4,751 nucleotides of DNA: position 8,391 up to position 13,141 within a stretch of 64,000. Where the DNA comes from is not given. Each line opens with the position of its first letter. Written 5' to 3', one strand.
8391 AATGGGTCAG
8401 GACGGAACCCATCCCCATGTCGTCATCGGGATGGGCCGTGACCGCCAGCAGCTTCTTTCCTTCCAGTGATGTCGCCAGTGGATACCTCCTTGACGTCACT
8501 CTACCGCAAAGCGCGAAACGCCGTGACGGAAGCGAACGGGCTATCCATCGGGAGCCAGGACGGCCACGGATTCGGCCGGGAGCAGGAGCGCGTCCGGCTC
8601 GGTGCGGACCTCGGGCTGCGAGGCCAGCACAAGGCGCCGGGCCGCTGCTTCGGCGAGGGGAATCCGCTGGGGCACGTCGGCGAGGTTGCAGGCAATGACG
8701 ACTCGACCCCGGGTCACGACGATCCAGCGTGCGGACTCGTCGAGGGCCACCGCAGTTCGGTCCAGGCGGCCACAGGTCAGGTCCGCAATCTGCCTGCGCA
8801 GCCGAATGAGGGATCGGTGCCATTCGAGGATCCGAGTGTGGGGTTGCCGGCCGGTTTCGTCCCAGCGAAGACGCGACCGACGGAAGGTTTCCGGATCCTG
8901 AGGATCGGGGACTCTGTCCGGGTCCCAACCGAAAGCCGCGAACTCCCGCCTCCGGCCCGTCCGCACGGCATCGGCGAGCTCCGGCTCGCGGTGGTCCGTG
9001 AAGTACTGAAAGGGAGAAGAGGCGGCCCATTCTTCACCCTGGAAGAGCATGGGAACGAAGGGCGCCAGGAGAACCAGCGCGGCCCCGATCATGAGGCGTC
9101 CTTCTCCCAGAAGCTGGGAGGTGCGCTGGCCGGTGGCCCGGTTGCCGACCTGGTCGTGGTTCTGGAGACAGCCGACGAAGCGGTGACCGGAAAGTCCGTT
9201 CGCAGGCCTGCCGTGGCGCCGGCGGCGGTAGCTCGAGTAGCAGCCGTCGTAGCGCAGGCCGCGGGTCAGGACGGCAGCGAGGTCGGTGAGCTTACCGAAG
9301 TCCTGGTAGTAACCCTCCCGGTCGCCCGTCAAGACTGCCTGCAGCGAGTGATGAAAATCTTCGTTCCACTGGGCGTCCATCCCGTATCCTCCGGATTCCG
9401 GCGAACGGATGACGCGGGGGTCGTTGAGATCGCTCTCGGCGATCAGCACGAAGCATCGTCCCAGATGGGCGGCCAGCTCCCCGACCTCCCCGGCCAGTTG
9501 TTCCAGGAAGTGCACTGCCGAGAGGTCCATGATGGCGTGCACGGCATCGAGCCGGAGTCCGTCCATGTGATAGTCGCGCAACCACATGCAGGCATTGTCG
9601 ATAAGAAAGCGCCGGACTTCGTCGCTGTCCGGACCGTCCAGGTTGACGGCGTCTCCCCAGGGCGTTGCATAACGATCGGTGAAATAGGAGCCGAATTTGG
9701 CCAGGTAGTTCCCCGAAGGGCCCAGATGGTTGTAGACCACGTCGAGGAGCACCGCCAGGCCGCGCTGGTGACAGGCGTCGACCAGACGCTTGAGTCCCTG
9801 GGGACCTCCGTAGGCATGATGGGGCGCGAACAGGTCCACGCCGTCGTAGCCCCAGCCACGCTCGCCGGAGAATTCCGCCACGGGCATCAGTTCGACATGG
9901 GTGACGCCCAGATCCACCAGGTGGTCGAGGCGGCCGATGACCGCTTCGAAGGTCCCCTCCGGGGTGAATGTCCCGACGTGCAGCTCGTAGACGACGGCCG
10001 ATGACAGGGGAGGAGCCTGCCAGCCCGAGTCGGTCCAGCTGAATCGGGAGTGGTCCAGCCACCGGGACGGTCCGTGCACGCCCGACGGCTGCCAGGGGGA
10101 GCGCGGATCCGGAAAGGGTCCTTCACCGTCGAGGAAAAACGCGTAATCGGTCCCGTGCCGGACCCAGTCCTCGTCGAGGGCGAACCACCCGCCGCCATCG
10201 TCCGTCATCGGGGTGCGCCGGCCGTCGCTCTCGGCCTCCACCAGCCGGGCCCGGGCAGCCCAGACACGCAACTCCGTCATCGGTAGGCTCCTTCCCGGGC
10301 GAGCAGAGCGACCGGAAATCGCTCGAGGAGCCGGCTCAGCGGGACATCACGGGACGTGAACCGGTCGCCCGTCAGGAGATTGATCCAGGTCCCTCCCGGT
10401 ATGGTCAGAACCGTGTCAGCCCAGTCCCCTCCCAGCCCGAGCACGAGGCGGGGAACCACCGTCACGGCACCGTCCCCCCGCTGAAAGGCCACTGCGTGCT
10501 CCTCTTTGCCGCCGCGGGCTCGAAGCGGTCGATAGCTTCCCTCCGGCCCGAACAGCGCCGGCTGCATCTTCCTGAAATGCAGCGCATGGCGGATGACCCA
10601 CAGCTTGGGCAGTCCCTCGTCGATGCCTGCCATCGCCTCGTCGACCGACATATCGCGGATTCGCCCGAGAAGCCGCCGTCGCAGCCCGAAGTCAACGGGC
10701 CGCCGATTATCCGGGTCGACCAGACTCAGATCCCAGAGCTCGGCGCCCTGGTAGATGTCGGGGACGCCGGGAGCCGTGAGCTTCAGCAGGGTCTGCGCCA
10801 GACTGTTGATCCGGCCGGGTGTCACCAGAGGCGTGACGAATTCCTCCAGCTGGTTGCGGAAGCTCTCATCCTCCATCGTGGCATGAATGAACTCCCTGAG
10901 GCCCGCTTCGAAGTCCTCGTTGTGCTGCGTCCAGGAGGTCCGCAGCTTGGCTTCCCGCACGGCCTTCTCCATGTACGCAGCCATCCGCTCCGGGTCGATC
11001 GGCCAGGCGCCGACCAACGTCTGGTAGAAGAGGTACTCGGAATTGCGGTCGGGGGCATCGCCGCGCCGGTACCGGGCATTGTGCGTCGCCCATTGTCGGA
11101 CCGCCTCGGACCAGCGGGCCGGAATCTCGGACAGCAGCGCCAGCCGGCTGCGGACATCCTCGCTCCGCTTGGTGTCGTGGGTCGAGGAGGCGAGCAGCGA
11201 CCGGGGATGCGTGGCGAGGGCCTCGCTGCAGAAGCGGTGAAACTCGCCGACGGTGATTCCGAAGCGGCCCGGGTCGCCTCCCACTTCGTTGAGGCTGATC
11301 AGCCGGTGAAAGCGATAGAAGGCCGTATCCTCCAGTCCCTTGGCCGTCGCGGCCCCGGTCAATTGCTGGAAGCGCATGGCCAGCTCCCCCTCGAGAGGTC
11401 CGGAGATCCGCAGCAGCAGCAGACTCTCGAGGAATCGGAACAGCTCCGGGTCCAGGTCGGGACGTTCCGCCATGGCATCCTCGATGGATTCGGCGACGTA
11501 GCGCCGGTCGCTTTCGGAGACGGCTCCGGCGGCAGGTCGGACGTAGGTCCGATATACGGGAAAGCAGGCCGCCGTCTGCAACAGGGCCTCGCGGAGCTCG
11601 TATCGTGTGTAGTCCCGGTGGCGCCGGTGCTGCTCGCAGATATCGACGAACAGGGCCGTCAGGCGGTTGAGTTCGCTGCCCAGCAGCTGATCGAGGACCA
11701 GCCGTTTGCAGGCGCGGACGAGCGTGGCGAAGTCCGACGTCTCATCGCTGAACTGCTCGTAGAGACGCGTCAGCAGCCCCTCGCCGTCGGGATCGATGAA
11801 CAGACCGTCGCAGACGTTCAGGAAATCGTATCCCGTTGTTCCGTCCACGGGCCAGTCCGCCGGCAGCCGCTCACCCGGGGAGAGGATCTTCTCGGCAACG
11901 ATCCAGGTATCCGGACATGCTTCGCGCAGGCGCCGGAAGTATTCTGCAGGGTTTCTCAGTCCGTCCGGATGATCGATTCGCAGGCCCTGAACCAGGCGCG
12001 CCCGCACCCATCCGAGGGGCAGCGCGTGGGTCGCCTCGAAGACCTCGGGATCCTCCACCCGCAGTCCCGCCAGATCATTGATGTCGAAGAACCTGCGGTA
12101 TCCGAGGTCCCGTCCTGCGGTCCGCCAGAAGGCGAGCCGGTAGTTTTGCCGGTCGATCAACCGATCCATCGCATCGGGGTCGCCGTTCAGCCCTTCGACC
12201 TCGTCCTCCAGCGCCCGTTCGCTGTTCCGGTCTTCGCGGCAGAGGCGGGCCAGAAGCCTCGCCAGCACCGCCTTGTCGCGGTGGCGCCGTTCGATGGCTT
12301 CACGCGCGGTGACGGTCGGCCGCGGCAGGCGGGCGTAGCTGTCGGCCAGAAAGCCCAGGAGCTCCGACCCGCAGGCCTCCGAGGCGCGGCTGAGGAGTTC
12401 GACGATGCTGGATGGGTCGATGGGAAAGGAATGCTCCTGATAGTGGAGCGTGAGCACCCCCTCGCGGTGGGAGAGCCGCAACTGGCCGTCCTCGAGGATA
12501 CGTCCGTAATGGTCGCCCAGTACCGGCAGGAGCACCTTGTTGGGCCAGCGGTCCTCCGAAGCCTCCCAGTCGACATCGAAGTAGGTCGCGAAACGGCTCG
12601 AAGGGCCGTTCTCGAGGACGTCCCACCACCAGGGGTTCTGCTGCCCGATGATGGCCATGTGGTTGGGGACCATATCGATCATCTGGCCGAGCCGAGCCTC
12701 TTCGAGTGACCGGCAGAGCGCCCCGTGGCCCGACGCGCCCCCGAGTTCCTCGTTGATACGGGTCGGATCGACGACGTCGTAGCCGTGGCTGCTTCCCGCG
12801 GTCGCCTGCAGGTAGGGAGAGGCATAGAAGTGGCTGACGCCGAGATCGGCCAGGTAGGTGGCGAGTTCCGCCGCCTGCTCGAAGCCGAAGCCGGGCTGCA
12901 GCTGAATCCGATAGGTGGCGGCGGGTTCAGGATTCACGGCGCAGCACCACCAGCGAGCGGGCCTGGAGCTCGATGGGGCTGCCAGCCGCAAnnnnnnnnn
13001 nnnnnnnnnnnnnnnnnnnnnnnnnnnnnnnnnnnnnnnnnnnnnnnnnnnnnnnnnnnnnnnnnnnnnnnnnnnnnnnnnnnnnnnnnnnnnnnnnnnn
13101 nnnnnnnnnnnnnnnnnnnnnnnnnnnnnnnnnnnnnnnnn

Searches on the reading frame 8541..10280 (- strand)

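Call 51: search_protein_families(library=pfam, proteins=[window:8541-10280:-], max_evalue=0.00001)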
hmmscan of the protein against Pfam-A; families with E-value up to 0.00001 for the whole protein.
window:8541-10280:- (579 aa): 2 families
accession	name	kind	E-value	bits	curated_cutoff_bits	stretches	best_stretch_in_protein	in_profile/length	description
PF00128.31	Alpha-amylase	-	1.4e-18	67.8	22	1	104-195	15-101/446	Alpha amylase, catalytic domain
PF11941.14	DUF3459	-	2.1e-14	54.1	22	1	487-575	1-90/90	Domain of unknown function (DUF3459)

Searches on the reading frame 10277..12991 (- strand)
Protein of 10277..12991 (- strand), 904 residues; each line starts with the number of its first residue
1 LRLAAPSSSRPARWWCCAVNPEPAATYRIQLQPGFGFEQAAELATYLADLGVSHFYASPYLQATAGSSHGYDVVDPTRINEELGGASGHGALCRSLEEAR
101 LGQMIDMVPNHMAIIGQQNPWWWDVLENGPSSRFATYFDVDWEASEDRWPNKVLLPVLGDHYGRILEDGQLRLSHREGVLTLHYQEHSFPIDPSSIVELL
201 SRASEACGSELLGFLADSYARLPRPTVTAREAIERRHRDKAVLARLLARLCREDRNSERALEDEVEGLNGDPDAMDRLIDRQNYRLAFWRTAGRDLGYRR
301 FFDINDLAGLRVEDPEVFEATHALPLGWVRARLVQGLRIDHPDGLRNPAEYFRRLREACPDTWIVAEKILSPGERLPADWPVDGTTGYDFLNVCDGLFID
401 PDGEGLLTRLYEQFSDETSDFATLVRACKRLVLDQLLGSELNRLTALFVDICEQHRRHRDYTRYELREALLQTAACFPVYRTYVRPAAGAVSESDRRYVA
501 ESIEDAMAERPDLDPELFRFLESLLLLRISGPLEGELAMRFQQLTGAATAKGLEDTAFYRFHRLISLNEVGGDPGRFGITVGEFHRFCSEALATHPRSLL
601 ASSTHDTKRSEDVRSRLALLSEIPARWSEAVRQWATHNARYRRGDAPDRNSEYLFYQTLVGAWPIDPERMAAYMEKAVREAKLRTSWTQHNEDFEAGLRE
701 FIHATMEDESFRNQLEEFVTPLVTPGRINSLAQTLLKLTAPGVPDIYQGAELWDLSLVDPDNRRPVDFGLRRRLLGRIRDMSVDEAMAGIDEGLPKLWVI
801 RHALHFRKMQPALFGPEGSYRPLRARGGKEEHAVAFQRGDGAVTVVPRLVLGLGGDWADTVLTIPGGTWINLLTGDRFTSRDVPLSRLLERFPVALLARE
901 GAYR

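Call 51: search_protein_families(library=pfam, proteins=[window:10277-12991:-], max_evalue=0.00001)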
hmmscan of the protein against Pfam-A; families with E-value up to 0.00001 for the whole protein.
window:10277-12991:- (904 aa): 1 family
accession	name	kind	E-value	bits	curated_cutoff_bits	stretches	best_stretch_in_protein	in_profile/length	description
PF00128.31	Alpha-amylase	-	1e-10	41.9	22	1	45-141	26-117/446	Alpha amylase, catalytic domain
